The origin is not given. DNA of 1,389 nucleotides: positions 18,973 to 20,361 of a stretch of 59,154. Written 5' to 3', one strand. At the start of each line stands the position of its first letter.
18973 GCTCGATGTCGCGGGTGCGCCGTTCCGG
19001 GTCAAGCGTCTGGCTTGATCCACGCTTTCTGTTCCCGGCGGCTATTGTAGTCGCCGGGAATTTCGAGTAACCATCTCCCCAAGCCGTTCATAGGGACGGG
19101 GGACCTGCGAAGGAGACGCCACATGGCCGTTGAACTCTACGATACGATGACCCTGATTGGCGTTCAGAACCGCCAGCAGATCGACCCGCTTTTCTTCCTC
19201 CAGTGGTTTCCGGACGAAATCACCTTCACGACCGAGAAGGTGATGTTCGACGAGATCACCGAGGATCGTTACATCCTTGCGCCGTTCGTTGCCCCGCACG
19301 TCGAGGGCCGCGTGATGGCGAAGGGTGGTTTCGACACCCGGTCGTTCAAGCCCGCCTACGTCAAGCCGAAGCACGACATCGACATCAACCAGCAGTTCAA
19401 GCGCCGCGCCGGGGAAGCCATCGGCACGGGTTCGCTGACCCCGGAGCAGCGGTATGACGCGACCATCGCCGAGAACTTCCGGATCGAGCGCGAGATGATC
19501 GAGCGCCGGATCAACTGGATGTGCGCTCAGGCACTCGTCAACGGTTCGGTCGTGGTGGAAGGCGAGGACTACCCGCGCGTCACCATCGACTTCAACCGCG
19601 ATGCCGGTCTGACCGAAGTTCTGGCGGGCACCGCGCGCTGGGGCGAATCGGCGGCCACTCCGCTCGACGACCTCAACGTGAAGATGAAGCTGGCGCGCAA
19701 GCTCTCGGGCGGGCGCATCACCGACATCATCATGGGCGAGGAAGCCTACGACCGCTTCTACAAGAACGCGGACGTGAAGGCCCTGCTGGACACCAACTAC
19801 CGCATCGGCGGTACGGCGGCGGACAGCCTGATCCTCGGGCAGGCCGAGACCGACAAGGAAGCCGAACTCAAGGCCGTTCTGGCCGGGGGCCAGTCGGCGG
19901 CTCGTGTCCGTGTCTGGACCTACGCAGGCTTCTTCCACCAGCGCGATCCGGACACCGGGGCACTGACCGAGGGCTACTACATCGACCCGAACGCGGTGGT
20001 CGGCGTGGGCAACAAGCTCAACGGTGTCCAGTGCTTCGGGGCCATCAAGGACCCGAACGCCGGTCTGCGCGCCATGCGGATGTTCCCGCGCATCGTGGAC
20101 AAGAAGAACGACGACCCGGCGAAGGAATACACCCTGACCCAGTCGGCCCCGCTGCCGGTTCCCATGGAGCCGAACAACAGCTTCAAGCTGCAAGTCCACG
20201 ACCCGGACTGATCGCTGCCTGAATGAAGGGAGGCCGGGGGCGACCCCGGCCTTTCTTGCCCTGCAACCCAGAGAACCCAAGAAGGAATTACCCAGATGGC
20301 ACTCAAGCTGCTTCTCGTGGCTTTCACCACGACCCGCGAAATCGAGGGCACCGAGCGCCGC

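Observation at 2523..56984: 22 perfect copies of an AT-rich palindrome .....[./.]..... (mostly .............) dispersed through a high-GC genome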

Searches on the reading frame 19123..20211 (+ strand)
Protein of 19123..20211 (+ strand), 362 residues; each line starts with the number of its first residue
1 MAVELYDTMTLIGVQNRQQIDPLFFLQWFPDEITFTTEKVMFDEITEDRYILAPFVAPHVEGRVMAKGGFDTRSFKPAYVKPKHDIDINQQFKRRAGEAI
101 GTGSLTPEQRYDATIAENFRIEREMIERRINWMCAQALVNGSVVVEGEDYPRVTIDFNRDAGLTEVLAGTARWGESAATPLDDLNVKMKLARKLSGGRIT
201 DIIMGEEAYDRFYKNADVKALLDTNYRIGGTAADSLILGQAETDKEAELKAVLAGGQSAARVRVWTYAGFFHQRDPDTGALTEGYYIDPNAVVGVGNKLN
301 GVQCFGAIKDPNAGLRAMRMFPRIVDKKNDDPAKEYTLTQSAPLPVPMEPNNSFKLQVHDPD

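Call 13: search_dna_similar(query=window:19123-20211:+, collection=phages, mode=protein, max_rows=30)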
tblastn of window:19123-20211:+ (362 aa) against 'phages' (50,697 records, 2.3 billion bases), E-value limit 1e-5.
Records with a match: 454; places in all: 455; records where one place covers at least 80% of the query: 443.
Best place of each record, by identity: <60% 454.
By first word of the organism name: Escherichia 103; Salmonella 90; Klebsiella 25; Rhodobacter 23; Aeromonas 21; Proteus 21; Vibrio 20; Providencia 10; Ruegeria 10; Stx1a-converting 10; and 45 more.
By host as written in the record: - 80; Escherichia coli 34; Salmonella enterica subsp. enterica serovar Typhimurium 25; Rhodobacter capsulatus YW1 23; Salmonella enterica 17; Proteus mirabilis 15; Salmonella sp. 10; Ruegeria pomeroyi DSS-3 10; and 135 more.
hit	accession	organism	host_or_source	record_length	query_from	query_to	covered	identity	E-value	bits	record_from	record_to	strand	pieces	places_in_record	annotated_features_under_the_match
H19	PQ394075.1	Erythrobactor phage vB_EliS-R16L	Erythrobacter sp. JL475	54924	5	360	98%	46.0%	3e-82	278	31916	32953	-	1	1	major capsid protein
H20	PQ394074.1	Erythrobacter phage vB_EliS-R22L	Erythrobacter sp. JL475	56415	5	360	98%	46.0%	3e-82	278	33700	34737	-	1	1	major capsid protein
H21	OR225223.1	Sphingomonas phage Carli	Sphingomonas sp. LR55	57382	1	359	99%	45.0%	2e-79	270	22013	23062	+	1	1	major capsid protein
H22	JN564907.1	Burkholderia phage vB_BceS_AH2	Burkholderia cenocepacia C6433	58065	4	358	98%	44.2%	7e-77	263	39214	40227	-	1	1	major capsid protein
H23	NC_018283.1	Burkholderia phage vB_BceS_AH2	Burkholderia cenocepacia C6433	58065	4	358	98%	44.2%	7e-77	263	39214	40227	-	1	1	major head protein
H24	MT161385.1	Xanthomonas phage FoX4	Xanthomonas campestris pv. campestris ...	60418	1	358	99%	41.9%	1e-77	265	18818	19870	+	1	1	major capsid protein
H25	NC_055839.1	Xanthomonas phage FoX4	Xanthomonas campestris pv. campestris ...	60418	1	358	99%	41.9%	1e-77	265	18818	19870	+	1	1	major head protein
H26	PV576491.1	Klebsiella phage vB_Kpn_RAH2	Klebsiella pneumoniae KP26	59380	5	358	98%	42.0%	7e-72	248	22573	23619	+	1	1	head major capsid protein E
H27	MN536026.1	Pseudomonas phage vB_Pae-SS2019XI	Pseudomonas aeruginosa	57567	1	362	100%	40.9%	3e-68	238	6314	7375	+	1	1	major capsid protein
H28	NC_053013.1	Pseudomonas phage vB_Pae-SS2019XI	Pseudomonas aeruginosa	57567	1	362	100%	40.9%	3e-68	238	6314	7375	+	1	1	major head protein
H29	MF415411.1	Klebsiella phage KPN U2874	Klebsiella pneumoniae YMC15/09/U2874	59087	5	358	98%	41.5%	7e-72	248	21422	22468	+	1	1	capsid protein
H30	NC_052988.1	Klebsiella phage KPN U2874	Klebsiella pneumoniae YMC15/09/U2874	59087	5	358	98%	41.5%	7e-72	248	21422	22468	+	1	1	major head protein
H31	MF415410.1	Klebsiella phage KPN N137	Klebsiella pneumoniae YMC15/11/N137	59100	5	358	98%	41.5%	7e-72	248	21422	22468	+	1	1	capsid protein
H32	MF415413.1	Klebsiella phage KPN N54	Klebsiella pneumoniae YMC15/11/N54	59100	5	358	98%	41.5%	7e-72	248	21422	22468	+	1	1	capsid protein E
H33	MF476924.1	Klebsiella phage YMC15/11/N53_KPN_BP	Klebsiella pneumoniae YMC15/11/N53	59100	5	358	98%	41.5%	7e-72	248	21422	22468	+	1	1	putative capsid protein E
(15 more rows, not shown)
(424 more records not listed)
